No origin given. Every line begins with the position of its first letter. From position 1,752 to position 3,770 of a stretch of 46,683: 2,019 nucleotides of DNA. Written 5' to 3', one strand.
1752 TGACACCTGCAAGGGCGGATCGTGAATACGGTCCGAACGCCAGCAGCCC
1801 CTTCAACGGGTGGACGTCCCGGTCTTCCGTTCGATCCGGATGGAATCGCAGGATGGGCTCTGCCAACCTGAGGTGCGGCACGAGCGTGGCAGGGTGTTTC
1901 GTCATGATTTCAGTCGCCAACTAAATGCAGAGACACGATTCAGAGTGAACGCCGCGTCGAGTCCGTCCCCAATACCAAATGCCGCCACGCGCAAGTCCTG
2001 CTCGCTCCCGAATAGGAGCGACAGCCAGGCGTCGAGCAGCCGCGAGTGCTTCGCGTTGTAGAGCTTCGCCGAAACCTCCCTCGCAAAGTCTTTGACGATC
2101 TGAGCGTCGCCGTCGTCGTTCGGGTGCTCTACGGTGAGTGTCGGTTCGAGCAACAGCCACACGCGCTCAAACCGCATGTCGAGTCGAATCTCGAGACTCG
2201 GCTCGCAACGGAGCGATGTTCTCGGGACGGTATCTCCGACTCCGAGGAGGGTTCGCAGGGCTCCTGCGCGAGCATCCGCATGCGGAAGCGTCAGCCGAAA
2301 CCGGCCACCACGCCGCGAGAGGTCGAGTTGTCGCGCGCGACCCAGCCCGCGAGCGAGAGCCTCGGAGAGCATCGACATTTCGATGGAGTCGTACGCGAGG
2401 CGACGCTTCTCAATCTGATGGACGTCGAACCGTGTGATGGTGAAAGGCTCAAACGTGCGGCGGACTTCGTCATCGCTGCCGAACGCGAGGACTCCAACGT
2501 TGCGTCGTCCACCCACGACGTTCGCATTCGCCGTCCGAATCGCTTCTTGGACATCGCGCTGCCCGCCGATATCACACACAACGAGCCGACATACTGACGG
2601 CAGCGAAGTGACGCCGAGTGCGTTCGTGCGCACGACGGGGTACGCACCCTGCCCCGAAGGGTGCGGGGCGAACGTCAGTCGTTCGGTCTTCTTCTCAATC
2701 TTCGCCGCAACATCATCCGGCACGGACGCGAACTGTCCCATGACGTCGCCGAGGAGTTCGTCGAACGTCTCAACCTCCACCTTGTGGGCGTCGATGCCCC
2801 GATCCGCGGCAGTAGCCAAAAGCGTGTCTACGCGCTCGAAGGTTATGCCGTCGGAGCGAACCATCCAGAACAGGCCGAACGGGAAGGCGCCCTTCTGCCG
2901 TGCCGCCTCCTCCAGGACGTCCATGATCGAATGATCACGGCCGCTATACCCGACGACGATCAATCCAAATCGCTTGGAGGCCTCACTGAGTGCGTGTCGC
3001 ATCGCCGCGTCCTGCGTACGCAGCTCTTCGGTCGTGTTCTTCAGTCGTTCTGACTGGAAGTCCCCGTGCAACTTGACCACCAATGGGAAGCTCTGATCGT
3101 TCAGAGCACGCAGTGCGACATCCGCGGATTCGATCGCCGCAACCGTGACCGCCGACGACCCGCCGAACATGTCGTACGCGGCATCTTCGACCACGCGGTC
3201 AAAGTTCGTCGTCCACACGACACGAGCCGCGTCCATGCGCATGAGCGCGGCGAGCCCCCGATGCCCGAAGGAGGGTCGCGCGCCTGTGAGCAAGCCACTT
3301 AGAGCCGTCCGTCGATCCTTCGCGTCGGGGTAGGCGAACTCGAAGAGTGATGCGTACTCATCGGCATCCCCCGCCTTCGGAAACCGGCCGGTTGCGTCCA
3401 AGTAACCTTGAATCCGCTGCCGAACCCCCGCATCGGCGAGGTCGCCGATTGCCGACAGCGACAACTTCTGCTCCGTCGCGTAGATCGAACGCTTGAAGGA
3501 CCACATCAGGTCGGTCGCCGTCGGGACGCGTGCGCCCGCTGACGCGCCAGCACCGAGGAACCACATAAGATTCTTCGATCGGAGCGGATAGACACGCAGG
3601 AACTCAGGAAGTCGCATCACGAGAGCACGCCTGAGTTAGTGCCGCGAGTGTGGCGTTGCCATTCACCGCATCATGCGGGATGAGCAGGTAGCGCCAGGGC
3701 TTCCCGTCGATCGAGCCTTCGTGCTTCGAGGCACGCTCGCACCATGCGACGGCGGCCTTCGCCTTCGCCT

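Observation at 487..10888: R-M and Argonaute systems fused into one overlap-coupled five-gene array (SNF2-Mod-Res-SIR2-APAZ-pAgo)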

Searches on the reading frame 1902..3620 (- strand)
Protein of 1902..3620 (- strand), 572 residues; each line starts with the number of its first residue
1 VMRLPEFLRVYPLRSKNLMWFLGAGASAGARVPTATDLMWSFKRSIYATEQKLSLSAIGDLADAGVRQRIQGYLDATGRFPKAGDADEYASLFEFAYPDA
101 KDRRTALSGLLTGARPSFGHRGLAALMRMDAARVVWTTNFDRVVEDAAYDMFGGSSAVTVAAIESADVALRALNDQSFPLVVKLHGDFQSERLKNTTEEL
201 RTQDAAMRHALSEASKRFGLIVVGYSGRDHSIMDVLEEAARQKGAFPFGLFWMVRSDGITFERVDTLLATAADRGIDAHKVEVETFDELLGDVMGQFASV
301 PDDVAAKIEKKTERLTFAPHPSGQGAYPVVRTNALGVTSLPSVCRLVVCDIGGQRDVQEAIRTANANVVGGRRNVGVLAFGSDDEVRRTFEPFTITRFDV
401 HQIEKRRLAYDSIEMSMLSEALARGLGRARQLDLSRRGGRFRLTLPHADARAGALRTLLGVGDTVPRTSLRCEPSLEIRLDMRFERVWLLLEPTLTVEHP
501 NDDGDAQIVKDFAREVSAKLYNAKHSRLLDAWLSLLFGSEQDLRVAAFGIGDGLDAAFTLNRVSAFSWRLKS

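Call 3: search_protein_families(library=pfam, proteins=[window:1902-3620:-], max_evalue=0.01)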
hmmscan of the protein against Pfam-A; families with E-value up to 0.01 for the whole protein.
window:1902-3620:- (572 aa): 1 family
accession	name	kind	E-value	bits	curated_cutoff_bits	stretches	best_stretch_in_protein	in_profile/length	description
PF13289.12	SIR2_2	-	2.5e-15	57.3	24.5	1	134-260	2-125/141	SIR2-like domain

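Call 10: search_protein_families(library=padloc, proteins=[window:1902-3617:-], max_evalue=0.001)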
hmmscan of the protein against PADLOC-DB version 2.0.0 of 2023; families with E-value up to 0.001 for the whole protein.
window:1902-3617:- (571 aa): 11 families
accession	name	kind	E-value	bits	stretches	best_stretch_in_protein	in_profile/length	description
PDLC02419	Aga_SIR2-PNTD1-PNTD2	-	8.4e-168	557.6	1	12-567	3-555/558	Class I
PDLC02401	Aga_SIR2-PNTD1-PNTD2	-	4.2e-163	541.9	1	38-568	2-522/524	Class I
PDLC02420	Aga_SIR2-PNTD1-PNTD2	-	5.7e-83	277.7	1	5-542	8-517/1010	Class I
PDLC02384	pAgo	-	1.5e-77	259.7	1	5-563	9-542/1030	-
PDLC02402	Aga_SIR2-PNTD1-PNTD2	-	5.4e-27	92.3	1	15-292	13-285/876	Class I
PDLC05061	PDC-S65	-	5.7e-25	86.6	1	20-256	36-257/592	-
PDLC05060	PDC-S65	-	2.4e-20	70.9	1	112-239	28-152/503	-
PDLC02418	Aga_SIR2-Kinase-PNTD1-PNTD2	-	7e-09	32.4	1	178-289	30-141/756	Class I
PDLC00407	ThsA1|ThsA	-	0.00018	18.3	1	132-234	104-204/478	STALD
PDLC02408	Aga_SIR2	-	0.00062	17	0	13-49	4-40/343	Class II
PDLC00409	ThsA1|ThsA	-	0.0009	16.7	0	131-233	104-204/242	STALD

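Call 11: search_protein_families(library=ncbifam, proteins=[window:1902-3617:-], max_evalue=0.001)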
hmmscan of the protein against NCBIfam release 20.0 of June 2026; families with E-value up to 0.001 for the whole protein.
window:1902-3617:- (571 aa): 0 families

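Call 18: find_homologous_proteins(query=window:1902-3617:-, max_evalue=1e-20)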
Query window:1902-3617:- (571 aa): 1926 proteins with E <= 1e-20 among 8000 candidates; the best 120 are listed.
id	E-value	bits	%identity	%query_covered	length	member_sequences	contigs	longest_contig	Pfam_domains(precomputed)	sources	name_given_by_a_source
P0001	0.0e+0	1147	100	91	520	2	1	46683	PF13289.13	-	-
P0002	3.4e-276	936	73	99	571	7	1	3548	PF13289.13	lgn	-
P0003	2.7e-235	801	63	99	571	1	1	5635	PF13289.13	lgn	-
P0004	8.0e-234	796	61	99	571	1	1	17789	PF13289.13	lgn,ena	-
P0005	2.7e-229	781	61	99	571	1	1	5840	PF13289.13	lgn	-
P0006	8.4e-228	776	61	100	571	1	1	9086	PF13289.13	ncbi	-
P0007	2.5e-225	768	61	100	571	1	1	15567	PF13289.13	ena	-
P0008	3.1e-224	764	61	100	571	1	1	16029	PF13289.13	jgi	jgi:NAD-dependent SIR2 family protein deacetylase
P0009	1.2e-223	762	60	99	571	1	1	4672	PF13289.13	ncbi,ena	-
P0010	7.4e-223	759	60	100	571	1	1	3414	PF13289.13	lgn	-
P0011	9.5e-223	759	60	100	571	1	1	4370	PF13289.13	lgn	-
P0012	1.0e-222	759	59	99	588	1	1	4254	PF13289.13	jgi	jgi:hypothetical protein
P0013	1.9e-222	758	60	100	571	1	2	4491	PF13289.13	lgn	-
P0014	5.2e-222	757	60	100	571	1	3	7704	PF13289.13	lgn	-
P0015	2.2e-220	751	59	100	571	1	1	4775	PF13289.13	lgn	-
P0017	7.0e-219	746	58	100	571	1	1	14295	PF13289.13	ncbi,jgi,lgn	-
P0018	6.9e-218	743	59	99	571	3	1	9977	PF13289.13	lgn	-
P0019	8.5e-210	716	57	99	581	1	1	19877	PF13289.13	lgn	-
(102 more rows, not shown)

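Call 19: find_encoding_contigs(protein=P0002, flank=10000, max_places=3)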
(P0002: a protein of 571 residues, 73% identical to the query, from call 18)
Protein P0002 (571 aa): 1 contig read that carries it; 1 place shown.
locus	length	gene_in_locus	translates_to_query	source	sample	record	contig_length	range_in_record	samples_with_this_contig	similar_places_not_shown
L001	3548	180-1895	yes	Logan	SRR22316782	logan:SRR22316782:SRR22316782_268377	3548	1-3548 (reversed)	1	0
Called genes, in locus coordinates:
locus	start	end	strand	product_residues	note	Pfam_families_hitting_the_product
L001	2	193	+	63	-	?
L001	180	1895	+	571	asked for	PF13289:SIR2_2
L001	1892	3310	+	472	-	-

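Call 20: find_encoding_contigs(protein=P0004, flank=10000, max_places=3)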
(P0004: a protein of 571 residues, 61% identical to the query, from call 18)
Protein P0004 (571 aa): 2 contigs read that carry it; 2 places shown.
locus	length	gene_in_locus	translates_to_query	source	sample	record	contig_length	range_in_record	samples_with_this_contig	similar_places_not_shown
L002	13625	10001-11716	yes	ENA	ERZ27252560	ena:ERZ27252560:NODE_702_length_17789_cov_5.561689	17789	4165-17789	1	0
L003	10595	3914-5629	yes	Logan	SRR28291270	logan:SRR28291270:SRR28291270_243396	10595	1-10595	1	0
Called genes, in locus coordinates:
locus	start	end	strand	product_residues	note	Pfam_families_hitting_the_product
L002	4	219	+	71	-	-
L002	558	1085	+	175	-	-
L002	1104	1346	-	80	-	-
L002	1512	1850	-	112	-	PF01850:PIN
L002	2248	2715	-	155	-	-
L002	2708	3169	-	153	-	-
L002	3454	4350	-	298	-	PF01434:Peptidase_M41 (faint), PF03118:RNA_pol_A_CTD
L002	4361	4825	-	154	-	-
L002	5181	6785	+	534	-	-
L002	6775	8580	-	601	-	-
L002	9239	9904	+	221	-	-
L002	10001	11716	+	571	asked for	PF13289:SIR2_2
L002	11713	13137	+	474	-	-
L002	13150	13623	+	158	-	?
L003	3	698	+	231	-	?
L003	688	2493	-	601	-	-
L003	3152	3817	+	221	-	-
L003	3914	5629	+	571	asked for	PF13289:SIR2_2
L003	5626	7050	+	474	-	-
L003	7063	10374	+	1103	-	-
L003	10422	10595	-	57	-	?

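Call 21: find_encoding_contigs(protein=P0019, flank=10000, max_places=3)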
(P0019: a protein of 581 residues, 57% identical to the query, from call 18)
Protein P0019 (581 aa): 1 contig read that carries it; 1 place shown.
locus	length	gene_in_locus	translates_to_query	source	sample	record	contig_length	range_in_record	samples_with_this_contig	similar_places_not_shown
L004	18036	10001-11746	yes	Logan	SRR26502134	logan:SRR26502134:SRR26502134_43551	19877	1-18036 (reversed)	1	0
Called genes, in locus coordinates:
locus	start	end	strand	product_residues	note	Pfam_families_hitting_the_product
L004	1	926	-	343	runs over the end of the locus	PF13280:WYL, PF25583:WCX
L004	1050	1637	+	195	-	-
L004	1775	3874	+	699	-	PF01078:Mg_chelatase (faint), PF02367:TsaE (faint), PF05496:RuvB_N (faint), PF13191:AAA_16 (faint), PF14532:Sigma54_activ_2 (faint), PF24883:NPHP3_N (faint), PF00004:AAA, PF00004:AAA, +12 more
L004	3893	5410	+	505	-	PF11074:DUF2779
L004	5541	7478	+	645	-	PF03235:GmrSD_N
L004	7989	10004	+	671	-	PF12161:HsdM_N, PF02384:N6_Mtase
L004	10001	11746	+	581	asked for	PF13289:SIR2_2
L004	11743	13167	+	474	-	-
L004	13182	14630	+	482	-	PF01420:Methylase_S (weak)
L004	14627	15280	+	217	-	PF14487:DarT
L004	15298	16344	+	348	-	PF01661:Macro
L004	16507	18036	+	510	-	?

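Call 35: search_protein_families(library=pfam, proteins=[L003:7063-10374:+, L003:3152-3817:+], max_evalue=0.001)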
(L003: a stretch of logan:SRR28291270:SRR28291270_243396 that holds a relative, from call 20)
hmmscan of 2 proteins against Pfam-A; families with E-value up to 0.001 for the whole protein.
L003:7063-10374:+ (1103 aa): 0 families

L003:3152-3817:+ (221 aa): 0 families

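Call 38: find_related_loci(query=A2, collection=genome_contigs, flank=10000)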
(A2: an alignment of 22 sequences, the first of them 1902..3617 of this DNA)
Query A2 (571 aa) in genome_contigs; peptide patterns used: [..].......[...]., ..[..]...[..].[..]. (x = any residue, [..] = any of these).
588 stretches matched a pattern; 253 encode a relative of the query (tblastn E <= 1e-3); the best 80 are kept; 80 distinct loci.
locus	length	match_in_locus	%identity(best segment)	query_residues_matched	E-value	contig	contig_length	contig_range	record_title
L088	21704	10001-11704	59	1-567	0e+0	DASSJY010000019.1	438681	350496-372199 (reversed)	MAG TPA_asm: Gammaproteobacteria bacterium isolate SMAG_U1127 k141_634729, whole genome shotgun sequence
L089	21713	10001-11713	47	1-568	2e-173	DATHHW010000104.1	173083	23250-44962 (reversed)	MAG TPA_asm: Pyrinomonadaceae bacterium isolate SMAG_U12510 k141_148823, whole genome shotgun sequence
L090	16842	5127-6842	47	1-568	5e-170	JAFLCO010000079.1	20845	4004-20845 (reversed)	MAG: Planctomycetota bacterium isolate UWPOB_PLAC3 gnl_X_NFCILEIE_79, whole genome shotgun sequence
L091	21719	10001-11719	46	1-568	2e-168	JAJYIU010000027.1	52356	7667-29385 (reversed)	MAG: Acidobacteria bacterium isolate DBS2-1.bin132 NODE_1021_length_52356_cov_3.726340, whole genome shotgun sequence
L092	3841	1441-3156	43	1-568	2e-166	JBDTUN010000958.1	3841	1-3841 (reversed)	MAG: Acidobacteriota bacterium isolate cluster3_bin.45 NODE_147032_length_3841_cov_4.879820, whole genome shotgun sequen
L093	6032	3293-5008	46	1-568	2e-160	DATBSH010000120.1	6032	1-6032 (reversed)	MAG TPA_asm: Pyrinomonadaceae bacterium isolate SMAG_U4152 k141_2488648, whole genome shotgun sequence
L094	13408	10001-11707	44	5-566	3e-156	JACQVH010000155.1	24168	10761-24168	MAG: Candidatus Hydrogenedentota bacterium isolate NC_groundwater_1458_Ag_S-0.65um_59_18 S_p65_S5_coassembly_k141_250871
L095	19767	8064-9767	46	5-568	7e-156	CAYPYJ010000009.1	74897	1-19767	MAG TPA_asm: uncultured Terracidiphilus sp. isolate binchicken_co241_49 genome assembly, contig: NODE_312_length_74897_c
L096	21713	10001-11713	43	1-568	1e-154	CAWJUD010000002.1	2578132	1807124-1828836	MAG: Pirellulales bacterium isolate MFD04408.bin.1.134 genome assembly, contig: contig_24530, whole genome shotgun seque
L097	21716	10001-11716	44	1-568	6e-152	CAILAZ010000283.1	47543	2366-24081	MAG: uncultured Acidobacteria bacterium isolate G1coas_bin-1745 genome assembly, contig: bin-1745:283/351, whole genome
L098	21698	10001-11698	43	1-561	8e-150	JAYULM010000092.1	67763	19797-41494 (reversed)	MAG: Armatimonadota bacterium isolate GFS_9362 GFS_9362_91, whole genome shotgun sequence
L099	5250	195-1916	42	1-570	8e-151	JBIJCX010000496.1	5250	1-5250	MAG: Opitutaceae bacterium isolate ME2006-08-22D15_3300044611_group2_bin127 Rohwer_bin2637_scaffold_29595_c1, whole geno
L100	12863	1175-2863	46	5-568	3e-147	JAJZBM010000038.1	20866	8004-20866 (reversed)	MAG: Proteobacteria bacterium isolate HSP2.bin39 NODE_1656_length_20866_cov_12.156902, whole genome shotgun sequence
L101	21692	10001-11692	42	5-568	2e-145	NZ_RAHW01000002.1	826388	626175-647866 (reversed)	Geomonas oryzae strain S43 contig2, whole genome shotgun sequence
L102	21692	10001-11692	44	5-568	3e-144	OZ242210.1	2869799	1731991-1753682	MAG: Dehalococcoidia bacterium isolate 2dcd4ef8-4200-4d3b-942c-b6f2e12e8c0d genome assembly, chromosome: 1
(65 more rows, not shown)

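Call 42: search_protein_families(library=pfam, alignment_id=A3, max_evalue=0.0001)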
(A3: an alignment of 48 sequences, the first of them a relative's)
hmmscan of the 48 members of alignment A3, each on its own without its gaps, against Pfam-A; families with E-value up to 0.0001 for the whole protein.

A. member 1, L088:7995-9983:+ (662 aa): 2 families
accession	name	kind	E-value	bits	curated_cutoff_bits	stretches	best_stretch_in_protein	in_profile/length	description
PF02384.22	N6_Mtase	-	6.3e-53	180.6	20.4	1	171-486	3-279/311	N-6 DNA Methylase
PF12161.14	HsdM_N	-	2.1e-23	83.9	24.5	1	9-145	1-135/135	HsdM N-terminal domain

B. families by the number of members that match (of 48 scanned): 19 families
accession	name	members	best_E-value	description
PF04851.21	ResIII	7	2.6e-19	Type III restriction enzyme, res subunit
PF18766.7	SWI2_SNF2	6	7.6e-68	SWI2/SNF2 ATPase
PF04313.20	HSDR_N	6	8.3e-34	Type I restriction enzyme R protein N terminus (HSDR_N)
PF22679.2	T1R_D3-like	6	9.2e-20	Type I restriction enzyme subunit R domain 3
PF00270.35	DEAD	6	1.2e-14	DEAD/DEAH box helicase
PF02384.22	N6_Mtase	2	6.3e-53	N-6 DNA Methylase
PF01420.25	Methylase_S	2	9.4e-29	Type I restriction modification DNA specificity domain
PF11867.13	T1RH-like_C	2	2.7e-24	Type I restriction enzyme HindI endonuclease subunit-like, C-terminal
PF12161.14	HsdM_N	2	2.1e-23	HsdM N-terminal domain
PF06114.19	Peptidase_M78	2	1.5e-16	IrrE N-terminal-like domain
PF02661.23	Fic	2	8.9e-09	Fic/DOC family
PF09903.14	DUF2130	1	5.6e-61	Uncharacterized protein conserved in bacteria (DUF2130)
PF18884.5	TSP3_bac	1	9.7e-30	Bacterial TSP3 repeat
PF01555.25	N6_N4_Mtase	1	1.9e-25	DNA methylase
PF01850.27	PIN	1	6.6e-14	PIN domain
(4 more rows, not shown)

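Call 62: search_protein_families(library=padloc, proteins=[L003:7063-10374:+, L003:3152-3817:+], max_evalue=0.001)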
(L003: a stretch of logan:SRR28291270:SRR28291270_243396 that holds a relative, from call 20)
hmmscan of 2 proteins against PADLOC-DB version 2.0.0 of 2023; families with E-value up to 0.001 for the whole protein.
L003:7063-10374:+ (1103 aa): 1 family
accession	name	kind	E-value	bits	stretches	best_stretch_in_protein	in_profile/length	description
PDLC04166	Dsr1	-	3.4e-14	49.6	1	613-986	736-1103/1227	-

L003:3152-3817:+ (221 aa): 0 families

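Call 63: search_solved_structures(query=window:1902-3617:-, max_evalue=0.00001, show_alignments=1)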
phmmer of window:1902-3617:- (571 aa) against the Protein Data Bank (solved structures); distinct sequences matched with E-value up to 0.00001: 3.
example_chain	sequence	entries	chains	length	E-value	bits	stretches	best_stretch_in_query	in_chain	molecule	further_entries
8jkz_A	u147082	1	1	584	6.8e-75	256.2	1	5-539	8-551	Sir2 superfamily protein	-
8jl0_A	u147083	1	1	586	6.8e-75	256.2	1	5-539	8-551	Sir2 superfamily protein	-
8in8_B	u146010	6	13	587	6.8e-75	256.2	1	5-539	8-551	Sir2 superfamily protein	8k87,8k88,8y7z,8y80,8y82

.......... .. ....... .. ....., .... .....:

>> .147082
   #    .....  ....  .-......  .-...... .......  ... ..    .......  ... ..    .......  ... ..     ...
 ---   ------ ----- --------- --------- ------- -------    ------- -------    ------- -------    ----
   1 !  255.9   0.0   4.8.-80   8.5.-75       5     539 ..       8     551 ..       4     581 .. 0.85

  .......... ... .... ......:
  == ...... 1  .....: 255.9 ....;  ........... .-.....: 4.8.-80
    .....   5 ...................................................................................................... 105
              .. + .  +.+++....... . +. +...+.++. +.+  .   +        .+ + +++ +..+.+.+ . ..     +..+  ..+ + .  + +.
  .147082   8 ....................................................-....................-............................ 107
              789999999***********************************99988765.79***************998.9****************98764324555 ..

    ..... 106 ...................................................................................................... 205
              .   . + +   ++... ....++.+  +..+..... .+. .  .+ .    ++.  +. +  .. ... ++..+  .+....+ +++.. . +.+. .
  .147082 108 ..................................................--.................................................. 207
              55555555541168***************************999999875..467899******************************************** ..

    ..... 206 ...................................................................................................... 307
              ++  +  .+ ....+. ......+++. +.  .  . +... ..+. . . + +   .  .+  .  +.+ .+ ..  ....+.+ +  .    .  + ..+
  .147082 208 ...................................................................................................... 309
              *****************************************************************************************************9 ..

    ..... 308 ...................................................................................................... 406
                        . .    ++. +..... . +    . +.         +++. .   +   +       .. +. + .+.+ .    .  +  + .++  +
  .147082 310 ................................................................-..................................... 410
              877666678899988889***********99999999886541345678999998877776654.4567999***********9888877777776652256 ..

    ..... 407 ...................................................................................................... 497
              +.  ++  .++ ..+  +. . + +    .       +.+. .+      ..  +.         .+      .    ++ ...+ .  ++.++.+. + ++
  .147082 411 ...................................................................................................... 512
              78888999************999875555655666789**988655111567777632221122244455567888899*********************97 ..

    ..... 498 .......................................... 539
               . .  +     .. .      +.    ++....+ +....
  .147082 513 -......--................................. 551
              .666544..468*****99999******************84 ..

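Call 69: find_encoding_contigs(protein=P0007, flank=8000, max_places=2)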
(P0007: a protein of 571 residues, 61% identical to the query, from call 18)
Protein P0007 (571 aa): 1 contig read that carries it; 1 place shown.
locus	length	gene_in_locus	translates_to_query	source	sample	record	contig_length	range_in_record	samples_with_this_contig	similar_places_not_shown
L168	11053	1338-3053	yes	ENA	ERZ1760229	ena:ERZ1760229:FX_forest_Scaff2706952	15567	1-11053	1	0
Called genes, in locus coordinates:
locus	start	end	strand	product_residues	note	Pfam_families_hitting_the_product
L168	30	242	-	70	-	-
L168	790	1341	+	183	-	PF00717:Peptidase_S24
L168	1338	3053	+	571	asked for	PF13289:SIR2_2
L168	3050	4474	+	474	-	-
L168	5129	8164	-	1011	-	PF04313:HSDR_N, PF00270:DEAD, PF04851:ResIII, PF18766:SWI2_SNF2, PF22679:T1R_D3-like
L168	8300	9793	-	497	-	PF04326:SLFN_AlbA_2, PF13749:HATPase_c_4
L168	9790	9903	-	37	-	-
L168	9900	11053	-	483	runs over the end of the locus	PF01420:Methylase_S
